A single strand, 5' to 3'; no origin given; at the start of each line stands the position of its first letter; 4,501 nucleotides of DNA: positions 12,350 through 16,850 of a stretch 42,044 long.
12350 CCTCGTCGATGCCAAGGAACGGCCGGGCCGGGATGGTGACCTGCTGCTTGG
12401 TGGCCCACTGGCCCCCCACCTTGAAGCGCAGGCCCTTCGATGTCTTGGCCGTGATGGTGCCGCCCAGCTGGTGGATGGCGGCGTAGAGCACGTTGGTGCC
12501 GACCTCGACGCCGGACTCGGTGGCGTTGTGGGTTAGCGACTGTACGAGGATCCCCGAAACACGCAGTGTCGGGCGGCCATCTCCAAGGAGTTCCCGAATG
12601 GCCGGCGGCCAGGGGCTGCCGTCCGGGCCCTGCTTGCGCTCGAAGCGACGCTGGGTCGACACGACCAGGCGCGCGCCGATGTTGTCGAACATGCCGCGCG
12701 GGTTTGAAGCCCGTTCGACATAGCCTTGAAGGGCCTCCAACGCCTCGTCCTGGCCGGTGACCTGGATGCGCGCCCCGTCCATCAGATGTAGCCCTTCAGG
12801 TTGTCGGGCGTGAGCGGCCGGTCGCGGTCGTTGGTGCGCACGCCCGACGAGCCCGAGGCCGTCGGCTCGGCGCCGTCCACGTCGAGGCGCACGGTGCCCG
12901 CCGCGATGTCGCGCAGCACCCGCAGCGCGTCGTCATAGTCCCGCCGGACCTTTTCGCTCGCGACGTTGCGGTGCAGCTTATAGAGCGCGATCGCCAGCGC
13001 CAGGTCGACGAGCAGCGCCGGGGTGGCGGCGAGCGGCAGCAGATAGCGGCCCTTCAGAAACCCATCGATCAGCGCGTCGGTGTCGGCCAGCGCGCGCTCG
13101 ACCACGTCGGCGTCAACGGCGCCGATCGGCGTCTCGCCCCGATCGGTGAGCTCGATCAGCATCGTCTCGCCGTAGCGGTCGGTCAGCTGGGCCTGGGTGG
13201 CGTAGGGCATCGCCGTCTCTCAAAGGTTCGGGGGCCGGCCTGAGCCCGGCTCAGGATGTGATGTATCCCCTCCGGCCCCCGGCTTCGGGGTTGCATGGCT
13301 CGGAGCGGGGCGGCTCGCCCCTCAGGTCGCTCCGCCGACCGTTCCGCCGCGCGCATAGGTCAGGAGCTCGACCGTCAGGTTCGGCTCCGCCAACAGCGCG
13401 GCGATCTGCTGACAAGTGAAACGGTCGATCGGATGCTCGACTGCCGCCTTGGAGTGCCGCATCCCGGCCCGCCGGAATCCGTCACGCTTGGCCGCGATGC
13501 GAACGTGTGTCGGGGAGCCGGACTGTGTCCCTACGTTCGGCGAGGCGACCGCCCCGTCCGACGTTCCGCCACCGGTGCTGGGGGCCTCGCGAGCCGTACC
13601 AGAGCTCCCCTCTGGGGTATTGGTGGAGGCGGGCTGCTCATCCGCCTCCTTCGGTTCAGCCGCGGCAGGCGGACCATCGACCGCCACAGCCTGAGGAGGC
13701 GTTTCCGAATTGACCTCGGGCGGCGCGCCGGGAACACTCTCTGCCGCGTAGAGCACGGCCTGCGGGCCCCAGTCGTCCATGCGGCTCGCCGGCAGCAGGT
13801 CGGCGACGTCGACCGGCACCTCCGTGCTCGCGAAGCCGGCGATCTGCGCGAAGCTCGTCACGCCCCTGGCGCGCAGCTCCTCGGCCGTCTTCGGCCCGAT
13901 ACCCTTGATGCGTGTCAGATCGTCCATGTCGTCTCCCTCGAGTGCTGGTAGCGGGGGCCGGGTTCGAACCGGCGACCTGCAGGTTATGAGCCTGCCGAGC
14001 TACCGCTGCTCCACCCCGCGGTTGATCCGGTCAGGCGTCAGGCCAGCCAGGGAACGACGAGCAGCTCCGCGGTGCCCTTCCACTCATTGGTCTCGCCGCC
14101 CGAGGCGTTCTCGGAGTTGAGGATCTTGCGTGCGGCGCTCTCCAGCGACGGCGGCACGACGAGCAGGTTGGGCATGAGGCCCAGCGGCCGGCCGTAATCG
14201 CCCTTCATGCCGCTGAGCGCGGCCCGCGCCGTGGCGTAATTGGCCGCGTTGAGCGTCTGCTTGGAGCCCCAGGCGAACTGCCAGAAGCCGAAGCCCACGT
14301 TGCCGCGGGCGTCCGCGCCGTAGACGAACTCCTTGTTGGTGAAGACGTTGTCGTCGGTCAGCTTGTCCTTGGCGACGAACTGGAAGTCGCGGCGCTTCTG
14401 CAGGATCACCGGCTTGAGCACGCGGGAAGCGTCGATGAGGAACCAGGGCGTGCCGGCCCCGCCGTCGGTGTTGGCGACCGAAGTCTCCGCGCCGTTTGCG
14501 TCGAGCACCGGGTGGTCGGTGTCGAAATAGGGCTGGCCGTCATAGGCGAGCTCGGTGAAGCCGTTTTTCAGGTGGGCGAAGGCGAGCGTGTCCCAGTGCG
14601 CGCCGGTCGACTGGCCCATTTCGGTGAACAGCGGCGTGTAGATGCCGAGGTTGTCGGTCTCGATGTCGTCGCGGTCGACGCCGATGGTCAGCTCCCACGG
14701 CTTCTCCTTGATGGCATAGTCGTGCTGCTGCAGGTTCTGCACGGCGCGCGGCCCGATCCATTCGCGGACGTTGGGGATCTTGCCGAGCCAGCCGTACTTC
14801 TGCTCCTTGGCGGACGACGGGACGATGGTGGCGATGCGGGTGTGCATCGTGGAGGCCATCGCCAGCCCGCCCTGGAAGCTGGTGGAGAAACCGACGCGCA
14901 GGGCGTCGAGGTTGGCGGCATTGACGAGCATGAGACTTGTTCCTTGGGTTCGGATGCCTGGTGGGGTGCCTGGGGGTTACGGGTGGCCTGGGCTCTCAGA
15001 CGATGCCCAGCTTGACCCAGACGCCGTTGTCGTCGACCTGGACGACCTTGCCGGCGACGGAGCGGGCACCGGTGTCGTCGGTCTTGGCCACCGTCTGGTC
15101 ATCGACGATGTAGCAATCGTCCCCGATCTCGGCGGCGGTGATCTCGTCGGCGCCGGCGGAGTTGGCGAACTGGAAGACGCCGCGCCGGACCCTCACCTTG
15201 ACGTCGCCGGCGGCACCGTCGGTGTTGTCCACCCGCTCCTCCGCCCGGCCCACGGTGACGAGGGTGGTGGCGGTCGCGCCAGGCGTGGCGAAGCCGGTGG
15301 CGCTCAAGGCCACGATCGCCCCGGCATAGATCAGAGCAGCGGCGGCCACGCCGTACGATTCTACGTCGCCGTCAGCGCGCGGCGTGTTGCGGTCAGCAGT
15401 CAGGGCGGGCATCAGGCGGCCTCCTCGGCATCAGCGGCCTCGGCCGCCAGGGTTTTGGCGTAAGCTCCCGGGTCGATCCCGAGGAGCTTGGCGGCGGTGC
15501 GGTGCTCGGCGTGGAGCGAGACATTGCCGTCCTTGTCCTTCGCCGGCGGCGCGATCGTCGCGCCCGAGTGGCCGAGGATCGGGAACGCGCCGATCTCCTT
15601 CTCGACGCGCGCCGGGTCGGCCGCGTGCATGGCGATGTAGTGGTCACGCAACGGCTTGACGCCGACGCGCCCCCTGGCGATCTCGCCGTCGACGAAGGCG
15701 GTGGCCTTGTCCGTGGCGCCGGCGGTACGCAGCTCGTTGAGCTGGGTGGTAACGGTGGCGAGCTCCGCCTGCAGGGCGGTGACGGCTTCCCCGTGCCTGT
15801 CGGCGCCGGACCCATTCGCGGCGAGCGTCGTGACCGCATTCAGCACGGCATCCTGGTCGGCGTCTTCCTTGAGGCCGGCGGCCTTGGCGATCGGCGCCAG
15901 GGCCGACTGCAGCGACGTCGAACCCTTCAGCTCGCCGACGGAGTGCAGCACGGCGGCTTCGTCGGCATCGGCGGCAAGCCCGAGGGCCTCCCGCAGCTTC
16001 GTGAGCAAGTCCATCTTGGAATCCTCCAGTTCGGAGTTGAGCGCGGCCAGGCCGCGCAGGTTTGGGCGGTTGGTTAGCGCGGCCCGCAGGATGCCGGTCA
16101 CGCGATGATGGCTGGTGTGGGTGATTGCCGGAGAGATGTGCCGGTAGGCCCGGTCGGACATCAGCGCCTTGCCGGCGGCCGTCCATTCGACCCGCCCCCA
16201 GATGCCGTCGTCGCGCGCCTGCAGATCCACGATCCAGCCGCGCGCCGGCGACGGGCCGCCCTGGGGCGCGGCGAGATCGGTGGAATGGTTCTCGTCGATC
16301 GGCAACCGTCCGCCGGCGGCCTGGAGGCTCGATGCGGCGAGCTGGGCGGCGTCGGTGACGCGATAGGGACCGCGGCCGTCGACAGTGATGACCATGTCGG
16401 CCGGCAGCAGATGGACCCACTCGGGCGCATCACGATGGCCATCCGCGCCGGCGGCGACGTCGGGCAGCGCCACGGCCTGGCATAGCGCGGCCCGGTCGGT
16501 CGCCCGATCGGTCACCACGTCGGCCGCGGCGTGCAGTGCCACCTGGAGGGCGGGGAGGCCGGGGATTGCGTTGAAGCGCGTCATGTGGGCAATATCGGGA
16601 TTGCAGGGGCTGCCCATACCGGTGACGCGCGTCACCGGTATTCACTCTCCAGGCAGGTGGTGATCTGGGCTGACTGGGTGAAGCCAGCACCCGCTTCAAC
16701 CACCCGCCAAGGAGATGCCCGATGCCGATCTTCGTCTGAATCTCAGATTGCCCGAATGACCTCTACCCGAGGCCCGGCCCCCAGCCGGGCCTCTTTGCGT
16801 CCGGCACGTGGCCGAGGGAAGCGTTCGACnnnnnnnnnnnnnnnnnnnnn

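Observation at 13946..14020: Phage-borne initiator-like tRNA-Met with altered identity elements, directly after the major capsid gene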

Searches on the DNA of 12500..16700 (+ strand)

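Call 8: search_dna_similar(query=window:12500-16700:+, collection=phages, mode=distant, max_rows=30)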
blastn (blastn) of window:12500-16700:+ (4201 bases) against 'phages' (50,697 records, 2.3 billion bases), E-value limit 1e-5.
Records with a match: 144; places in all: 149; records where one place covers at least 80% of the query: 0.
Best place of each record, by identity: 80-90% 49; 60-80% 95.
By first word of the organism name: Pseudomonas 70; Bacteriophage 10; Caulobacter 8; Ralstonia 5; Rhodovulum 4; Gordonia 4; Streptomyces 4; Acinetobacter 4; Rhodobacter 3; Mycobacterium 3; and 19 more.
By host as written in the record: - 34; Pseudomonas aeruginosa 24; Pseudomonas aeruginosa PA14 19; Caulobacter vibrioides CB15 6; Ralstonia solanacearum 5; Gordonia terrae 3612 4; Streptomyces sanglieri UNT16F27A 4; Staphylococcus aureus 3; and 37 more.
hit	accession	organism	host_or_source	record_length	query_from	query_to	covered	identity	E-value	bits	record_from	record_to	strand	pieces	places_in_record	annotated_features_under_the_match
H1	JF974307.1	Rhodovulum phage RS1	Rhodovulum sp. P122A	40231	281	3803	62%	69.1%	0e+0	978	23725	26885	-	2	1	major head protein | I protein | hypothetical protein (x4)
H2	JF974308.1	Rhodobacter phage RC1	Rhodobacter sp. E32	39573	281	3803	62%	69.1%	0e+0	978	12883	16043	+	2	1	major head subunit | I protein | hypothetical protein (x4)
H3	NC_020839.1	Rhodobacter phage RC1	Rhodobacter sp. E32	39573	281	3803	62%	69.1%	0e+0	978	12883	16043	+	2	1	major head protein | head maturation protease | hypothetical protein | virion structural protein | head-tail adaptor | and 1 other names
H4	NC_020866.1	Rhodovulum phage RS1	Rhodovulum sp. P122A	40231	281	3803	62%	69.1%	0e+0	978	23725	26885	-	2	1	major head protein | head maturation protease | virion structural protein | head-tail adaptor | hypothetical protein | and 1 other names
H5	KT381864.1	Thiobacimonas phage vB_ThpS-P1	Thiobacimonas profunda JLT2016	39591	414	3797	50%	67.6%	4e-102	635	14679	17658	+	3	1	major capsid protein | hypothetical protein (x4)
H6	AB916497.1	Ralstonia phage RS138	Ralstonia solanacearum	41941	1772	2774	18%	67.3%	9e-28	245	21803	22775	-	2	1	head protein | bacteriophage protein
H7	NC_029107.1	Ralstonia phage RS138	Ralstonia solanacearum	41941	1772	2774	18%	67.3%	9e-28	245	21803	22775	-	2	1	major head protein | virion structural protein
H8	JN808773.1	Pseudomonas phage F_HA0480sp/Pa1651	-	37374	1780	2297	12%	65.0%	3e-21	112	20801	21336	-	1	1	major head protein, gpT subunit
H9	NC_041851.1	Pseudomonas phage F_HA0480sp/Pa1651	-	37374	1780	2297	12%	65.0%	3e-21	112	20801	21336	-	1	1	major head protein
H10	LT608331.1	Pseudomonas phage vB_PaeS_PcyII-40_PfII40a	-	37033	1780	2297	12%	64.9%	7e-23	117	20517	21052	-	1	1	Mu-like prophage FluMu major head subunit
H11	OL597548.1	Pseudomonas phage ZCPA1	Pseudomonas aeruginosa PS12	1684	1780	2297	12%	64.9%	7e-23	117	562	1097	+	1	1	head subunit family protein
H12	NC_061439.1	Pseudomonas phage vB_PaeS_PcyII-40_PfII40a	-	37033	1780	2297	12%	64.9%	7e-23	117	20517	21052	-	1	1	major head protein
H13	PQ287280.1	Pseudomonas phage Komp_PA14_H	Pseudomonas aeruginosa PA14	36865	1780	2297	12%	64.9%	7e-23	117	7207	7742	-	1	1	major head protein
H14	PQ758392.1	Pseudomonas phage PA38/1329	Pseudomonas aeruginosa 147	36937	1780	2297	12%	64.6%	4e-20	108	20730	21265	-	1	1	major capsid protein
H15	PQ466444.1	Pseudomonas phage VAC1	Pseudomonas aeruginosa PA14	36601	1780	2297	12%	64.6%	4e-20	108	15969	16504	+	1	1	hypothetical protein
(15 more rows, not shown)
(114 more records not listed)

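Call 9: search_dna_similar(query=window:13946-14020:-, collection=phages, mode=distant, max_rows=40, max_evalue=0.001)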
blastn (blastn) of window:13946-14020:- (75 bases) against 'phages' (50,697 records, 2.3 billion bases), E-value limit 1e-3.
Records with a match: 258; places in all: 271; records where one place covers at least 80% of the query: 241.
Best place of each record, by identity: 90-95% 1; 80-90% 59; 60-80% 198.
By first word of the organism name: Mycobacterium 132; Caulobacter 32; Prevotella 14; Bacteriophage 12; Streptomyces 7; Cellulophaga 7; uncultured 6; Gordonia 4; Acinetobacter 4; Staphylococcus 3; and 25 more.
By host as written in the record: Mycobacterium smegmatis mc2 155 104; - 32; Caulobacter vibrioides CB15 17; Prevotella sp. 14; Mycobacterium smegmatis mc#155 9; Caulobacter crescentus 6; Caulobacter crescentus NA1000 6; Mycobacterium sp. 5; and 41 more.
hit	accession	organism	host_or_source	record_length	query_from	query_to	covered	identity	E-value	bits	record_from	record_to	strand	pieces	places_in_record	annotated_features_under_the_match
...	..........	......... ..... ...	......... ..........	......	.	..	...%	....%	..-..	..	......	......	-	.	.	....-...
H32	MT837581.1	Bacteriophage sp.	human fecal samples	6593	1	75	100%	87.0%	3e-17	92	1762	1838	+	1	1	record has no annotation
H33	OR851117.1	Salmonella phage S.Kent 1-2-1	Salmonella enterica subsp. enterica ...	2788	1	75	100%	87.0%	3e-17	92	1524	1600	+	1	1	record has no annotation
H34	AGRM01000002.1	Salmonella enterica subsp. houtenae str. ATCC BAA-1581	Homo sapiens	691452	1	75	100%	87.0%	3e-17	92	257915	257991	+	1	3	tRNA-Met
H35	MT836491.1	Bacteriophage sp.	human fecal samples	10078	1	75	100%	85.7%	4e-16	88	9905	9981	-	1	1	record has no annotation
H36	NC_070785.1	Streptomyces phage Wakanda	Streptomyces sanglieri UNT16F27A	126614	1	75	100%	83.3%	7e-13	77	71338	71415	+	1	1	110: tRNA-Met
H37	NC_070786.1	Streptomyces phage Muntaha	Streptomyces sanglieri UNT16F27A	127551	1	75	100%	83.3%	7e-13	77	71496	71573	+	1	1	112: tRNA-Met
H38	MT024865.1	Streptomyces phage Wakanda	Streptomyces sanglieri UNT16F27A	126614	1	75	100%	83.3%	7e-13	77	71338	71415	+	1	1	110: tRNA-Met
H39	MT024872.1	Streptomyces phage Muntaha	Streptomyces sanglieri UNT16F27A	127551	1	75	100%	83.3%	7e-13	77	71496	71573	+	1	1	112: tRNA-Met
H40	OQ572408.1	Pseudomonas phage Y6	Pseudomonas aeruginosa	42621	1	75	100%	83.1%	2e-13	79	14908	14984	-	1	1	record has no annotation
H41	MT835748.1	Bacteriophage sp.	human fecal samples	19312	1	73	97%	85.3%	5e-15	84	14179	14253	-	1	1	record has no annotation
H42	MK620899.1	Gordonia phage GodonK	Gordonia terrae 3612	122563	2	75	99%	84.0%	2e-13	79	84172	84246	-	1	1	160: tRNA-Met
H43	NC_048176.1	Gordonia phage GodonK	Gordonia terrae 3612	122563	2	75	99%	84.0%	2e-13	79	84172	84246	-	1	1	160: tRNA-Met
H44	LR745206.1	uncultured phage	metagenomic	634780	1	73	97%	84.9%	2e-14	83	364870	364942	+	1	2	record has no annotation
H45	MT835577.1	Bacteriophage sp.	human fecal samples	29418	1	75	100%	81.8%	8e-12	74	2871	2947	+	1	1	record has no annotation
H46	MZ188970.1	Phage CBW1004C-Prop1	-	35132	1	75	100%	81.6%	3e-11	72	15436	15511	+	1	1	none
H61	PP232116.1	Mesorhizobium phage vB_MseS-P1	Mesorhizobium sediminum CBW1107-2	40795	2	75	99%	79.7%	1e-9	67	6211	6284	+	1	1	transcriptional repressor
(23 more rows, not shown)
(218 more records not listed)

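Call 11: get_annotated_region(hit=H3, flank=1500)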
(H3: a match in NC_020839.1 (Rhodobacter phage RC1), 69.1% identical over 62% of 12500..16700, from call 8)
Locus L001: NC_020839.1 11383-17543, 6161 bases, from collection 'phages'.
description: Rhodobacter phage RC1 genomic sequence.
organism: Rhodobacter phage RC1 (NCBI taxid 754055)
taxonomy: Viruses; Duplodnaviria; Heunggongvirae; Uroviricota; Caudoviricetes
host: Rhodobacter sp. E32; source: -; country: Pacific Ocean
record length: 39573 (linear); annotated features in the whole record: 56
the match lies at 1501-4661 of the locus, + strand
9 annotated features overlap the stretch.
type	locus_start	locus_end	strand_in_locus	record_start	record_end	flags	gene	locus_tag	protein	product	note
CDS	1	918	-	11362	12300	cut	-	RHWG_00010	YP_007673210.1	hypothetical protein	-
CDS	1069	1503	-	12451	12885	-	-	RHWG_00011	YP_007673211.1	portal protein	-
CDS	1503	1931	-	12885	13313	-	-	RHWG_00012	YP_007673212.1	head-tail adaptor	-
CDS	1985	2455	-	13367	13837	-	-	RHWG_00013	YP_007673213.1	hypothetical protein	-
CDS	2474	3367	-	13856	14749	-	-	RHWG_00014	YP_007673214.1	major head protein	-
CDS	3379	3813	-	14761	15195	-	-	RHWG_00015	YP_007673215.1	virion structural protein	-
CDS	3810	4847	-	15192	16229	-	-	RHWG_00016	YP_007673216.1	head maturation protease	-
CDS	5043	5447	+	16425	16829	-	-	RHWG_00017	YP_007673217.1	hypothetical protein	-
CDS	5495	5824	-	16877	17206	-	-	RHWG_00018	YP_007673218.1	hypothetical protein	-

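Call 25: search_dna_similar(query=window:13946-14020:-, collection=plasmids, mode=distant, max_rows=60, max_evalue=0.001)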
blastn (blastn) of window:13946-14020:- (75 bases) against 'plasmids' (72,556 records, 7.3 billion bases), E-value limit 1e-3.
Records with a match: 380; places in all: 514; records where one place covers at least 80% of the query: 372.
Best place of each record, by identity: 80-90% 338; 60-80% 42.
By first word of the organism name: Streptomyces 62; Azospirillum 30; Rhizobium 17; Ensifer 17; Priestia 17; Sphingobium 14; Paracoccus 12; Clostridioides 12; Sulfitobacter 10; Thioclava 10; and 95 more.
By predicted mobility (MOB-suite, as given by PLSDB): non-mobilizable 293; mobilizable 54; conjugative 33.
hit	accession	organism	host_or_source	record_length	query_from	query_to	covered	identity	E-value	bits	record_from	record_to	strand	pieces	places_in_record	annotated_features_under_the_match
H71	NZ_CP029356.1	Azospirillum thermophilum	cell culture,hot spring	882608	1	75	100%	88.3%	2e-18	97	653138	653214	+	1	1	none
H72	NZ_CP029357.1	Azospirillum thermophilum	cell culture,hot spring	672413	1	75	100%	88.3%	2e-18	97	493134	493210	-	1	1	none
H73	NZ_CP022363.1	Azospirillum sp. TSH58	single cell,paddy soils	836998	1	75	100%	88.3%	2e-18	97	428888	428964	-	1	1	none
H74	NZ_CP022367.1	Azospirillum sp. TSH58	single cell,paddy soils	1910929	1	75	100%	88.3%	2e-18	97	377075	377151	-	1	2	record has no annotation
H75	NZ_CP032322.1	Azospirillum argentinense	soil sample,Agricultural field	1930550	1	75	100%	88.3%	2e-18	97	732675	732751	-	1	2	record has no annotation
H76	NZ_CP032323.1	Azospirillum argentinense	soil sample,Agricultural field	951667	1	75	100%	88.3%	2e-18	97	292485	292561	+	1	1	none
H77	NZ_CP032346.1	Azospirillum brasilense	soil sample,Agricultural field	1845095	1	75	100%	88.3%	2e-18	97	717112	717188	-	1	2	record has no annotation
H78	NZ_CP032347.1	Azospirillum brasilense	soil sample,Agricultural field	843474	1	75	100%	88.3%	2e-18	97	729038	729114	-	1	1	none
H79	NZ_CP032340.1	Azospirillum brasilense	soil sample,Agricultural field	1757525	1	75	100%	88.3%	2e-18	97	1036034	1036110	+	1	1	none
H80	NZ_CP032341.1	Azospirillum brasilense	soil sample,Agricultural field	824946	1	75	100%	88.3%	2e-18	97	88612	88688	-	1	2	none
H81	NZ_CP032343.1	Azospirillum brasilense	soil sample,Agricultural field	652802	1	75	100%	88.3%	2e-18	97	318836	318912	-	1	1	none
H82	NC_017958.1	Tistrella mobilis KA081020-065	-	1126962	1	75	100%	88.3%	2e-18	97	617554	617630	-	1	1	record has no annotation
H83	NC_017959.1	Tistrella mobilis KA081020-065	-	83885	1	75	100%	88.3%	2e-18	97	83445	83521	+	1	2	none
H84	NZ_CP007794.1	Azospirillum argentinense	Triticum aestivum L.,Root,wheat ...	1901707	1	75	100%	88.3%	2e-18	97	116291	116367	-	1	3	record has no annotation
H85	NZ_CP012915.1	Azospirillum brasilense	Digitaria eriantha,microbe,root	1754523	1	75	100%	88.3%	2e-18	97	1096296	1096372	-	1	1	none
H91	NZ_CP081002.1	Sphingobium sp. V4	cell culture,soil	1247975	1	75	100%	88.3%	2e-18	97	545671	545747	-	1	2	record has no annotation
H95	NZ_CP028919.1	Gemmobacter aquarius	Whole organism,fresh water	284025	1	75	100%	87.0%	1e-16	92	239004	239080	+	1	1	none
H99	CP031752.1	Cereibacter sphaeroides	cell culture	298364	1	75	100%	87.0%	1e-16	92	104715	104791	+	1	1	none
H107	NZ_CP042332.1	Bosea sp. F3-2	soybean,soil sample,rhizosphere soil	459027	1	75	100%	87.0%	1e-16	92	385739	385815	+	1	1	none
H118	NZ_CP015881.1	Ensifer adhaerens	silty clay loam soil (pH 6.1)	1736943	1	75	100%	87.0%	1e-16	92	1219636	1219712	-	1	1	none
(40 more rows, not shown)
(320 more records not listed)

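Call 26: get_annotated_region(hit=H71, flank=300)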
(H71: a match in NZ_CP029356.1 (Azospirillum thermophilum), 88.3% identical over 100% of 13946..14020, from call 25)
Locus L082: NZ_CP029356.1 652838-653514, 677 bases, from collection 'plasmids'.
description: Azospirillum thermophilum strain CFH 70021 plasmid unnamed1
organism: Azospirillum thermophilum (NCBI taxid 2202148)
taxonomy: Bacteria; Pseudomonadota; Alphaproteobacteria; Rhodospirillales; Azospirillaceae; Azospirillum; Azospirillum thermophilum
host: -; source: cell culture,hot spring; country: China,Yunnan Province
typing (MOB-suite, as given by PLSDB): non-mobilizable
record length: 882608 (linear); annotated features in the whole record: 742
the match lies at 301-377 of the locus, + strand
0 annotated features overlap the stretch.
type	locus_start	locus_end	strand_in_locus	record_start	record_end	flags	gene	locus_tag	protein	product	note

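Call 27: get_annotated_region(hit=H82, flank=300)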
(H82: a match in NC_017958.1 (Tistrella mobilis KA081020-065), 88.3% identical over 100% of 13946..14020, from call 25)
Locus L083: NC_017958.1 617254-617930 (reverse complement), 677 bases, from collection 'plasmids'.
description: Tistrella mobilis KA081020-065 plasmid pTM3, complete sequence
organism: Tistrella mobilis KA081020-065 (NCBI taxid 1110502)
taxonomy: Bacteria; Pseudomonadota; Alphaproteobacteria; Geminicoccales; Geminicoccaceae; Tistrella; Tistrella mobilis; Tistrella mobilis KA081020-065
host: -; source: -; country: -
typing (MOB-suite, as given by PLSDB): conjugative; replicon rep_cluster_10; relaxase MOBH; mating-pair formation MPF_G
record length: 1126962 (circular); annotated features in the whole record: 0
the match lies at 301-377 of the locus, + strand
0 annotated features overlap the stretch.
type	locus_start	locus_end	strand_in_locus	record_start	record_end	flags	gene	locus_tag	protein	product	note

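Call 28: get_annotated_region(hit=H91, flank=300)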
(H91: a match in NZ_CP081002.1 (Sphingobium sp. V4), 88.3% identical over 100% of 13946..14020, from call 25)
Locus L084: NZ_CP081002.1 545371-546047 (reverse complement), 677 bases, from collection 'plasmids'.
description: Sphingobium sp. V4 plasmid unnamed1, complete sequence
organism: Sphingobium sp. V4 (NCBI taxid 3038927)
taxonomy: Bacteria; Pseudomonadota; Alphaproteobacteria; Sphingomonadales; Sphingomonadaceae; Sphingobium; Sphingobium sp. V4
host: -; source: cell culture,soil; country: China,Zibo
typing (MOB-suite, as given by PLSDB): conjugative; relaxase MOBP; mating-pair formation MPF_F
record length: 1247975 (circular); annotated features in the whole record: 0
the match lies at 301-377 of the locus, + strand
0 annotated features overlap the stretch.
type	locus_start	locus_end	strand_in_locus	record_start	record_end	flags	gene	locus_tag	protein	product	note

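Call 29: get_annotated_region(hit=H99, flank=300)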
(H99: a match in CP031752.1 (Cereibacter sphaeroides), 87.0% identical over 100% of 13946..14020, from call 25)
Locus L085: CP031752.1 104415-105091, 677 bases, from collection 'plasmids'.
description: Cereibacter sphaeroides strain EBL0706 plasmid p.A, complete sequence
organism: Cereibacter sphaeroides (NCBI taxid 1063)
taxonomy: Bacteria; Pseudomonadota; Alphaproteobacteria; Rhodobacterales; Paracoccaceae; Cereibacter; Cereibacter sphaeroides
host: -; source: cell culture; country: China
typing (MOB-suite, as given by PLSDB): non-mobilizable; replicon rep_cluster_252
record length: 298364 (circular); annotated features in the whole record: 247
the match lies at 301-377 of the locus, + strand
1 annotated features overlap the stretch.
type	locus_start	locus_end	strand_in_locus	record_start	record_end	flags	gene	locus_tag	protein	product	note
CDS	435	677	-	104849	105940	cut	-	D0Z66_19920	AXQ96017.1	ISAs1 family transposase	-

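Call 30: get_annotated_region(hit=H95, flank=300)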
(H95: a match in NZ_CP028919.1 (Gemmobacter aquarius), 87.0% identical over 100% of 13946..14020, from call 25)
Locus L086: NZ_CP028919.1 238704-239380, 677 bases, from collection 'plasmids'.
description: Gemmobacter aquarius strain HYN0069 plasmid unnamed1, complete sequence
organism: Gemmobacter aquarius (NCBI taxid 2169400)
taxonomy: Bacteria; Pseudomonadota; Alphaproteobacteria; Rhodobacterales; Paracoccaceae; Gemmobacter; Gemmobacter aquarius
host: -; source: Whole organism,fresh water; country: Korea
typing (MOB-suite, as given by PLSDB): non-mobilizable
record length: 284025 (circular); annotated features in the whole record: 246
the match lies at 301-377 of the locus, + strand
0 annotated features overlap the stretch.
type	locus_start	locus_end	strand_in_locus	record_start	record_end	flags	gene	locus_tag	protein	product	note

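Call 31: get_annotated_region(hit=H118, flank=300)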
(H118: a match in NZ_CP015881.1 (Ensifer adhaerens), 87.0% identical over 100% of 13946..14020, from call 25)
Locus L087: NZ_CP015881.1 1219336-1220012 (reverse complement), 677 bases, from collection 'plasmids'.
description: Ensifer adhaerens strain Casida A plasmid pCasidaAA, complete sequence
organism: Ensifer adhaerens (NCBI taxid 106592)
taxonomy: Bacteria; Pseudomonadota; Alphaproteobacteria; Hyphomicrobiales; Rhizobiaceae; Ensifer; Ensifer adhaerens
host: -; source: silty clay loam soil (pH 6.1); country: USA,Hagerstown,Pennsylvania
typing (MOB-suite, as given by PLSDB): non-mobilizable; mating-pair formation MPF_T
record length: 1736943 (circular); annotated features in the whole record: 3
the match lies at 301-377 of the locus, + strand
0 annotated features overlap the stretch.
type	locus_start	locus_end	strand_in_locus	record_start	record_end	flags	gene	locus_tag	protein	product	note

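Call 32: get_annotated_region(hit=H107, flank=300)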
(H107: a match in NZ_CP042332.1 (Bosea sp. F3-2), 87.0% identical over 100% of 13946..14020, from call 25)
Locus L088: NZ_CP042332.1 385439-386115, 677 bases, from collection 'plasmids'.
description: Bosea sp. F3-2 plasmid pB32-1, complete sequence
organism: Bosea sp. F3-2 (NCBI taxid 2599640)
taxonomy: Bacteria; Pseudomonadota; Alphaproteobacteria; Hyphomicrobiales; Boseaceae; Bosea; Bosea sp. F3-2
host: -; source: soybean,soil sample,rhizosphere soil; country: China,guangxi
typing (MOB-suite, as given by PLSDB): non-mobilizable
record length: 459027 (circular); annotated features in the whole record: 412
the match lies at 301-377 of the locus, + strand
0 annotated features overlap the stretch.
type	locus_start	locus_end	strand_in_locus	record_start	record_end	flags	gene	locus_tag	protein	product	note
